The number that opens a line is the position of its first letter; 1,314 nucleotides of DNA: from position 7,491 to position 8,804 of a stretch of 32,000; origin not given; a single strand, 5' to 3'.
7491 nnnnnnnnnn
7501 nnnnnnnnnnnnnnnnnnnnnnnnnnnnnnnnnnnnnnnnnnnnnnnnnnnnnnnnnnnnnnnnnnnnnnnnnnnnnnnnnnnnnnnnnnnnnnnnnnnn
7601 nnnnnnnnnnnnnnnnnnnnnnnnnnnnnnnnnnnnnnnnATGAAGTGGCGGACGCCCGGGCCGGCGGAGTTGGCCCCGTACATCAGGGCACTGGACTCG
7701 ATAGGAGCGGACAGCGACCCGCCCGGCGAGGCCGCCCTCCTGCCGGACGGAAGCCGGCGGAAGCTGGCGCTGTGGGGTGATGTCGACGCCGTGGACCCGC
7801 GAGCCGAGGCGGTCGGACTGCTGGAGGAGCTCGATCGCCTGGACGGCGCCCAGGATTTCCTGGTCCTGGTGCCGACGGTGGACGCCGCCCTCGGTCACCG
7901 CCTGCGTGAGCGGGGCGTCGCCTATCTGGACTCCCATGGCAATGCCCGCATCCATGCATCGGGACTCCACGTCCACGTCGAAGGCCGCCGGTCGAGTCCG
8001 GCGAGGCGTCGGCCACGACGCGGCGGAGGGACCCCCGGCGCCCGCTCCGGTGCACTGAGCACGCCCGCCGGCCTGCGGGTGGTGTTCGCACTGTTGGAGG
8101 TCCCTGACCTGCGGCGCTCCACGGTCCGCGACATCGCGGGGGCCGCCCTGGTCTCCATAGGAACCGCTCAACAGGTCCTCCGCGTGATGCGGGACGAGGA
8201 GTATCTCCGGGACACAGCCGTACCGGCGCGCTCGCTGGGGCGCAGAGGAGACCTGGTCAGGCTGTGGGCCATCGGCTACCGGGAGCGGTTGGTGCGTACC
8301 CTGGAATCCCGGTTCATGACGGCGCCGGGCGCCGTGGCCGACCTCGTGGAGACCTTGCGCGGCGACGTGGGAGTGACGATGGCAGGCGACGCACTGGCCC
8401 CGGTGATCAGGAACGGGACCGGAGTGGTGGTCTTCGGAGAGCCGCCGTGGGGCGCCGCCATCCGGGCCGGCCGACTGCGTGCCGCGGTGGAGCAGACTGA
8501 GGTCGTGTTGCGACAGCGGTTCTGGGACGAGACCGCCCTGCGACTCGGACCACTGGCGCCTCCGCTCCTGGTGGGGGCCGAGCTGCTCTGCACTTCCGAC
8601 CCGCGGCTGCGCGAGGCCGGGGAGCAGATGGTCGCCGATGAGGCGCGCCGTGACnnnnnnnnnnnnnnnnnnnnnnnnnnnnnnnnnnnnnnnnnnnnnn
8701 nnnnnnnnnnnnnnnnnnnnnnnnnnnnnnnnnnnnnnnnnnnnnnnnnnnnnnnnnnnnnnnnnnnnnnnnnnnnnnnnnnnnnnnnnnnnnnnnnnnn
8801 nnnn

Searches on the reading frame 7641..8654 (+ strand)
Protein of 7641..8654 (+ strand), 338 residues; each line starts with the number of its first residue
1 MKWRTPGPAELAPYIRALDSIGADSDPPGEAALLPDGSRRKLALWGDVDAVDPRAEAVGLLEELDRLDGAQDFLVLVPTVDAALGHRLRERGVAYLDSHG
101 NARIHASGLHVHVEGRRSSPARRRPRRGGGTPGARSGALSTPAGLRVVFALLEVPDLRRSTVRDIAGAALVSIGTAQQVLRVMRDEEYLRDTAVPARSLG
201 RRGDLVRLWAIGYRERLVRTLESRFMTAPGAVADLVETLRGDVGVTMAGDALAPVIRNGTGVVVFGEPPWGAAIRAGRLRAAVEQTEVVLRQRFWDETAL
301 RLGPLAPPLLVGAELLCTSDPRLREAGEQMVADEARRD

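Call 4: search_protein_families(library=pfam, proteins=[window:7641-8654:+], max_evalue=1)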
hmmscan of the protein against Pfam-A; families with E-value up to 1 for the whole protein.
window:7641-8654:+ (338 aa): 1 family
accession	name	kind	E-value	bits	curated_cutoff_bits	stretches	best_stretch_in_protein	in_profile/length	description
PF09952.14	AbiEi_2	-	3.8e-06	27.7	21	1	202-333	5-139/143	Transcriptional regulator, AbiEi antitoxin, Type IV TA system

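Call 5: search_protein_families(library=padloc, proteins=[window:7641-8654:+], max_evalue=1)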
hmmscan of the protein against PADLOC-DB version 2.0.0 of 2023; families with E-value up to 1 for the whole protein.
window:7641-8654:+ (338 aa): 0 families

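Call 6: search_protein_families(library=ncbifam, proteins=[window:7641-8654:+], max_evalue=1)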
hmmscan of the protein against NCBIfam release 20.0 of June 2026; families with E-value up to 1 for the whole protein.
window:7641-8654:+ (338 aa): 0 families

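Call 11: find_homologous_proteins(query=window:7641-8654:+, max_evalue=0.001)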
Query window:7641-8654:+ (338 aa): 7 proteins with E <= 0.001 among 8000 candidates.
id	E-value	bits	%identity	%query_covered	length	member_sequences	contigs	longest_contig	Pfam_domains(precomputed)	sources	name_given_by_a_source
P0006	3.4e-209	712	99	100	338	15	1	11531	PF09952.15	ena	-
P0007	2.5e-174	597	83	100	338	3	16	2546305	-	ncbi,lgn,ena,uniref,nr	ncbi:type IV toxin-antitoxin system AbiEi family antitoxin [Micrococcus luteus]|uniref:type IV toxin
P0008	1.8e-117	410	61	100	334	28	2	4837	PF09952.15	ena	-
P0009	3.2e-94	334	57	95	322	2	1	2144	-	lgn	-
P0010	5.0e-15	73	34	74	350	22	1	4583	PF09952.15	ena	-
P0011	5.3e-7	47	30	71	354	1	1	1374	PF09952.15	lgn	-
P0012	7.2e-7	47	36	45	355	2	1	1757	PF09952.15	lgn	-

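Call 16: find_encoding_contigs(protein=P0007, flank=8000, max_places=6)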
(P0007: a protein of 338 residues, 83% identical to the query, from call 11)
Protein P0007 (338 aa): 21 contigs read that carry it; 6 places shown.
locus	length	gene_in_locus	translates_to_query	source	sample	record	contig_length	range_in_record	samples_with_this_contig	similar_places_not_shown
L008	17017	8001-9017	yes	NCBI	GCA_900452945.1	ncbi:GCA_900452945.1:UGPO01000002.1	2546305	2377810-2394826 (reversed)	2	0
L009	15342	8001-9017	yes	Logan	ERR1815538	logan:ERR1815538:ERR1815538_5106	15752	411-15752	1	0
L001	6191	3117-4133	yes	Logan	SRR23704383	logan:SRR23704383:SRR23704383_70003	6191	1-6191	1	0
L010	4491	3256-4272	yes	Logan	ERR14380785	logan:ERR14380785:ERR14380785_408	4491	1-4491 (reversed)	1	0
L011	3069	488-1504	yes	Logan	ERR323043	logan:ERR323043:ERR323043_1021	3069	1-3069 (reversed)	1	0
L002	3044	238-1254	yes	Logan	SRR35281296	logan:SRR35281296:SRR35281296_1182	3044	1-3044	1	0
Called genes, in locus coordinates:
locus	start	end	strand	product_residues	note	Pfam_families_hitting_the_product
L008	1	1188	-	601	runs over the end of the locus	PF00672:HAMP, PF00512:HisKA, PF02518:HATPase_c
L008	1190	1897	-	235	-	PF00072:Response_reg, PF00486:Trans_reg_C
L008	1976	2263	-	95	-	-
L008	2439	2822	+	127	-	PF00313:CSD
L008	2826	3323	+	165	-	PF11228:DUF3027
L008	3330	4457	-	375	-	PF00266:Aminotran_5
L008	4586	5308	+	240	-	PF01325:Fe_dep_repress, PF12802:MarR_2 (weak), PF02742:Fe_dep_repr_C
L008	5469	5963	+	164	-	PF01844:HNH, PF14279:HNH_5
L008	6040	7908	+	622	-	PF00664:ABC_membrane, PF02463:SMC_N (weak), PF00005:ABC_tran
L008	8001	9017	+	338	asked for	-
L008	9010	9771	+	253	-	-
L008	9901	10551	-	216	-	-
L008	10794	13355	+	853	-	PF00580:UvrD-helicase, PF13245:AAA_19, PF13361:UvrD_C, PF13538:UvrD_C_2, PF21196:PcrA_UvrD_tudor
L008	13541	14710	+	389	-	PF08442:ATP-grasp_2, PF13549:ATP-grasp_5, PF24948:Citrate_synth_N, PF00549:Ligase_CoA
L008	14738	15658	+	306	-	PF02629:CoA_binding, PF13607:Succ_CoA_lig, PF00549:Ligase_CoA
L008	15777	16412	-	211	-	PF00072:Response_reg, PF00196:GerE, PF08281:Sigma70_r4_2 (weak)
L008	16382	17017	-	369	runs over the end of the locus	PF07730:HisKA_3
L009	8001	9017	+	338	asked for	-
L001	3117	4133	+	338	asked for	-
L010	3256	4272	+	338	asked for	-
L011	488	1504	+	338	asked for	-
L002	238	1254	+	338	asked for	-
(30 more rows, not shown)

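Call 62: predict_structure(alignment_id=A2)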
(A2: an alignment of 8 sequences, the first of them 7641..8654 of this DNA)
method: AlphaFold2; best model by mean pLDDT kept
length: 338 residues; sequences in the alignment: 8
mean_pLDDT: 58.1   pTM: 0.37
mean pLDDT of the five models: 58.1, 50.5, 47.7, 47.0, 38.9
residues with pLDDT >= 90: 4; 70-90: 133; 50-70: 78; < 50: 123
segments of 3 or more residues with pLDDT < 50: 108-112, 115-135, 192-198, 218-306
pLDDT, mean of each block of 10 residues (from residue 1): 81 76 72 80 83 74 77 84 74 80 59 41 29 50 73 73 73 74 71 45 70 57 30 42 32 29 31 34 26 26 41 57 61 68
secondary structure, 60 per line:
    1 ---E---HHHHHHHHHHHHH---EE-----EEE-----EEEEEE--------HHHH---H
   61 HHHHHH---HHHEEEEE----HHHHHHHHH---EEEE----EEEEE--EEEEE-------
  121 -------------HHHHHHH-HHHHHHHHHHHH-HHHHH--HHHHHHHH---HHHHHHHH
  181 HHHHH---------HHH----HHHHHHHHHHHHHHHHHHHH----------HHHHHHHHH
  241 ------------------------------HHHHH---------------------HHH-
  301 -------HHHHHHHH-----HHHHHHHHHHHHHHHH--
elements in order: H8-20 E31-33 E39-44 H53-56 H60-66 E73-77 H82-90 E94-97 E102-106 E109-113 H134-140 H142-153 H155-159 H162-169 H173-185 H202-221 H232-240 H271-275 H308-315 H321-336

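Call 64: search_solved_structures(query=A2, max_evalue=10, show_alignments=1)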
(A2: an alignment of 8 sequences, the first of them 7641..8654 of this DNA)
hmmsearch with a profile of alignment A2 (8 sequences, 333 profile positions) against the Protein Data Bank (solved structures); distinct sequences matched with E-value up to 10: 1.
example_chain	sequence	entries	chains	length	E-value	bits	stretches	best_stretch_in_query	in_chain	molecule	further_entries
6jbx_A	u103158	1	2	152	0.54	12.3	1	159-230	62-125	Fatty acid biosynthesis transcriptional regulator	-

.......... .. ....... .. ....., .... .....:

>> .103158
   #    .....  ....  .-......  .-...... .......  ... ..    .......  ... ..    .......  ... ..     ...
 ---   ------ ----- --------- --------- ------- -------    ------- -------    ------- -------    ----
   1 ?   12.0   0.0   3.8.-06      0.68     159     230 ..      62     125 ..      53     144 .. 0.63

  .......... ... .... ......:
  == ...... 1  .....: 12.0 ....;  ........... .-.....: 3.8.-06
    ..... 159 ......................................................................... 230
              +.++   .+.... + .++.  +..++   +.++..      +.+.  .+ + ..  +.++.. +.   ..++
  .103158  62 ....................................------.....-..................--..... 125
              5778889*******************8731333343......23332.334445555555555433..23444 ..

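Call 65: search_protein_families(library=pfam, alignment_id=A2, max_evalue=1)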
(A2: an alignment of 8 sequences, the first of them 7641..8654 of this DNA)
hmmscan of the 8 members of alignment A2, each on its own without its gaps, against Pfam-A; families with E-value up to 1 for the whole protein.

A. member 1, window:7641-8654:+ (338 aa): 1 family
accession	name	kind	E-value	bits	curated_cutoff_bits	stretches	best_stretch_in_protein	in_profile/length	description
PF09952.14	AbiEi_2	-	3.8e-06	27.7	21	1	202-333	5-139/143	Transcriptional regulator, AbiEi antitoxin, Type IV TA system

B. families by the number of members that match (of 8 scanned): 9 families
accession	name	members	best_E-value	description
PF09952.14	AbiEi_2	8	2.9e-35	Transcriptional regulator, AbiEi antitoxin, Type IV TA system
PF12802.13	MarR_2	2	0.00017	MarR family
PF03965.22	Penicillinase_R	2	0.0039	Penicillinase repressor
PF22451.2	NirdL-like_HTH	2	0.014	Siroheme decarboxylase NirDL-like HTH domain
PF13412.12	HTH_24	2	0.052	Winged helix-turn-helix DNA-binding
PF09339.16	HTH_IclR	1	0.024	IclR helix-turn-helix domain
PF13545.12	HTH_Crp_2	1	0.09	Crp-like helix-turn-helix domain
PF08046.16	IlvGEDA_leader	1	0.22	IlvGEDA operon leader peptide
PF04077.17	DsrH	1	0.22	DsrH like protein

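Call 66: fold_search(model_id=the predicted structure, library=pdb)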
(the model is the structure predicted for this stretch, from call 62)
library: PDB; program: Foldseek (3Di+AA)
matches with E <= 10: 923; with E <= 0.001: 0
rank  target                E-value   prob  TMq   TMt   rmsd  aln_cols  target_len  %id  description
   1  1zar                  1.3e-01  0.93  0.19  0.23   7.2       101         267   15  Crystal Structure of A.fulgidus Rio2 Kinase Complexed With ADP and Manganese Ions (released 2005-06-21)
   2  4fx0_B                1.5e-01  0.84  0.18  0.39  13.2       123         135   20  Crystal structure of M. tuberculosis transcriptional regulator MosR (released 2012-09-26)
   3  5f8e_A                1.6e-01  0.84  0.17  0.16  10.2       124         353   15  Rv2258c-SAH (released 2016-06-29)
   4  5x80_A                2.5e-01  0.60  0.17  0.34   9.8       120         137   24  CRYSTAL STRUCTURE OF MYCOBACTERIUM TUBERCULOSIS MARR FAMILY PROTEIN RV2887 COMPLEX WITH SALICYLIC ACID (released 2017-08-09)
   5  3cjn                  2.6e-01  0.63  0.15  0.32  11.1       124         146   17  Crystal structure of transcriptional regulator, MarR family, from Silicibacter pomeroyi (released 2008-03-25)
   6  3k0l_A                2.7e-01  0.84  0.19  0.40   9.1       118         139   12  Crystal Structure of Putative MarR Family Transcriptional Regulator from Acinetobacter sp. ADP (released 2009-10-13)
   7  1tqi                  2.9e-01  0.85  0.19  0.23   7.3       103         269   14  Crystal Structure of A. Fulgidus Rio2 Serine Protein Kinase (released 2004-09-28)
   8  1zao                  3.1e-01  0.77  0.18  0.22   7.2       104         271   14  Crystal Structure of A.fulgidus Rio2 Kinase Complexed With ATP and Manganese Ions (released 2005-06-21)
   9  4x6g_H                3.1e-01  0.77  0.17  0.19   5.3        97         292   15  Full-length OxyR C199D from pseudomonas aeruginosa (released 2015-04-29)
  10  4l9t_B                3.1e-01  0.63  0.18  0.38   7.2       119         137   18  Crystal structure of MepR F27L mutant from multidrug resistant S. aureus clinical isolate (released 2013-09-11)
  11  3bj6_B                3.2e-01  0.77  0.18  0.36   9.2       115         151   16  Crystal structure of MarR family transcription regulator SP03579 (released 2007-12-18)
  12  3bj6_A                3.2e-01  0.77  0.18  0.36   9.2       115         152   16  Crystal structure of MarR family transcription regulator SP03579 (released 2007-12-18)
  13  4d7k_A                3.2e-01  0.72  0.16  0.16   6.0       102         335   22  Crystal structure of N,N-8-amino-8-demethyl-D-riboflavin dimethyltransferase (RosA) from Streptomyces davawensis (released 2016-01-13)
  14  2nyx_B                3.2e-01  0.60  0.16  0.32  10.2       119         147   18  Crystal structure of RV1404 from Mycobacterium tuberculosis (released 2006-12-05)
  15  5x80_B                3.2e-01  0.51  0.17  0.34   9.1       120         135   25  CRYSTAL STRUCTURE OF MYCOBACTERIUM TUBERCULOSIS MARR FAMILY PROTEIN RV2887 COMPLEX WITH SALICYLIC ACID (released 2017-08-09)
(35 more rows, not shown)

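Call 67: search_protein_families(library=padloc, alignment_id=A2, max_evalue=1)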
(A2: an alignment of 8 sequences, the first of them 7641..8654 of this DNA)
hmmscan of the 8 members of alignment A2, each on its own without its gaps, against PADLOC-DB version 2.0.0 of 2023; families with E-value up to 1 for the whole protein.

A. member 1, window:7641-8654:+ (338 aa): 0 families

B. families by the number of members that match (of 8 scanned): 3 families
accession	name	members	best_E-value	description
PDLC01720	Csa3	1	0.0022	Csa3_1_CAS-I-II-III-IV-V-VI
PDLC03196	Specificity_I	1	0.0045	Type I specificity subunit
PDLC01438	Csa3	1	0.0049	"CAS-I,CAS-II,CAS-III,CAS-IV,CAS-V,CAS-VI; associated_signaling"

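Call 68: find_encoding_contigs(protein=P0010, flank=4000, max_places=3)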
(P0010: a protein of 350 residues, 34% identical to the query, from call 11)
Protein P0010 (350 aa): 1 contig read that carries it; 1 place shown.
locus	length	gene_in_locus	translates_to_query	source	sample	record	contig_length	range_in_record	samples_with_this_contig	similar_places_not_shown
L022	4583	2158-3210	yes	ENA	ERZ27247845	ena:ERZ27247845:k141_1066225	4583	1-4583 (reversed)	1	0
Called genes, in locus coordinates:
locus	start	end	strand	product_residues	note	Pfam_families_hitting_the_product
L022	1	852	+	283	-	?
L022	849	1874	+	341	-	PF01656:CbiA, PF02374:ArsA_ATPase, PF13614:AAA_31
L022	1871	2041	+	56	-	-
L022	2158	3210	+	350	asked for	PF09952:AbiEi_2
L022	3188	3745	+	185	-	-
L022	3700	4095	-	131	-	-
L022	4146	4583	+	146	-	?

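Call 69: find_encoding_contigs(protein=P0012, flank=4000, max_places=3)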
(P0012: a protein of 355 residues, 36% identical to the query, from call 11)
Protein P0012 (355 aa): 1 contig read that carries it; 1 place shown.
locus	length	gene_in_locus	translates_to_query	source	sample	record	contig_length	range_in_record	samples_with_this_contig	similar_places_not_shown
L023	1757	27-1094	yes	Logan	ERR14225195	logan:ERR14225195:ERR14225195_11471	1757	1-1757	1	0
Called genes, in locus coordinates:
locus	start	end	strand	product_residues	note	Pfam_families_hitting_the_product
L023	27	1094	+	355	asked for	PF09952:AbiEi_2 (weak)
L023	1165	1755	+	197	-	?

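Call 70: find_encoding_contigs(protein=P0008, flank=5000, max_places=3)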
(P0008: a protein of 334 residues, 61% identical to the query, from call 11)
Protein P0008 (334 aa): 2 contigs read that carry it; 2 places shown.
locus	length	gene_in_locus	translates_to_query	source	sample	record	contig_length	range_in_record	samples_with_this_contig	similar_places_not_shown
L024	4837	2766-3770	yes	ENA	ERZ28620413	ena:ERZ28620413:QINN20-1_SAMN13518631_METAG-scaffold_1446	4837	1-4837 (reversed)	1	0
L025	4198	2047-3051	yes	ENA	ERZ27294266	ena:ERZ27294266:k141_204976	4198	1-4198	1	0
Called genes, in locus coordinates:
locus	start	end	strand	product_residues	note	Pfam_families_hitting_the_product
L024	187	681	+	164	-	PF01844:HNH, PF13395:HNH_4 (weak), PF14279:HNH_5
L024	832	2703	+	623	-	PF00664:ABC_membrane, PF00005:ABC_tran, PF02463:SMC_N (faint)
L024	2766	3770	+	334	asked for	PF09952:AbiEi_2 (weak)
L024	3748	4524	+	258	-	PF08843:AbiEii (weak)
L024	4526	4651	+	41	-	-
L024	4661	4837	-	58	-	?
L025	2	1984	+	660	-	?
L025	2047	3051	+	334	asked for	PF09952:AbiEi_2 (weak)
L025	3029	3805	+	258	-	PF08843:AbiEii (weak)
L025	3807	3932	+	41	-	-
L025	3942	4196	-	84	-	?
